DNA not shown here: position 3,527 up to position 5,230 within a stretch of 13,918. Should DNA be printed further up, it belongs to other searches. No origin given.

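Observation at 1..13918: Locus organisation matches the oxidative '3-keto-glycoside' route of glycoside breakdown, but with non-canonical accessory enzymes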

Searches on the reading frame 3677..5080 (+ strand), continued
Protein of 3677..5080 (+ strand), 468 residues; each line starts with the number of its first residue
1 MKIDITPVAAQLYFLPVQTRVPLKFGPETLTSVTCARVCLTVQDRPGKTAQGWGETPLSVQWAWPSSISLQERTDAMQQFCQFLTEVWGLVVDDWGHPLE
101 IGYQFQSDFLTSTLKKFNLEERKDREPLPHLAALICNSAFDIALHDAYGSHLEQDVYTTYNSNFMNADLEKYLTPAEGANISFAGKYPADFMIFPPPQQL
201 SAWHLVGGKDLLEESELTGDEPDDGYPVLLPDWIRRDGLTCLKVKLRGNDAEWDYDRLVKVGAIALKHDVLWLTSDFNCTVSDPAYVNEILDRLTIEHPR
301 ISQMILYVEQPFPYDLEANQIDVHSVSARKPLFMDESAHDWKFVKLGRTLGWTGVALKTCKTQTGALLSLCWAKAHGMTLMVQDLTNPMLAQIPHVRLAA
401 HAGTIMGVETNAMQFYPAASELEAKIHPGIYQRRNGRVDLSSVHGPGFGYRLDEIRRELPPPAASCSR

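Call 82: search_protein_families(library=pfam, proteins=[L001:4488-6851:+, L001:1299-4376:+], max_evalue=0.01)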
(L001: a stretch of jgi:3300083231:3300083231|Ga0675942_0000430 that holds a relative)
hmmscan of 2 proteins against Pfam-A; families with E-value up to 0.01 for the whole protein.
L001:4488-6851:+ (788 aa): 3 families
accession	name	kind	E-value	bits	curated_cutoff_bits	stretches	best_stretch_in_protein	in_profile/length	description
PF11308.14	Glyco_hydro_129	-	1.7e-27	96.7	25.6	2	644-753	215-324/324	Glycosyl hydrolases related to GH101 family, GH129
PF02018.23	CBM_4_9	-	8.5e-16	59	25.9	1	32-156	3-124/136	Carbohydrate binding domain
PF18952.6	DUF5696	-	1.2e-10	41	25.6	2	711-772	544-603/612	Family of unknown function (DUF5696)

L001:1299-4376:+ (1026 aa): 2 families
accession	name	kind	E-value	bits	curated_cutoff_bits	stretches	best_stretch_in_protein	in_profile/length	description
PF11721.14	Malectin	-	5e-23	82.3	23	1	566-662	42-141/163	Malectin domain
PF03648.19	Glyco_hydro_67N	-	2.6e-06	28.1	24.3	1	48-147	31-120/120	Glycosyl hydrolase family 67 N-terminus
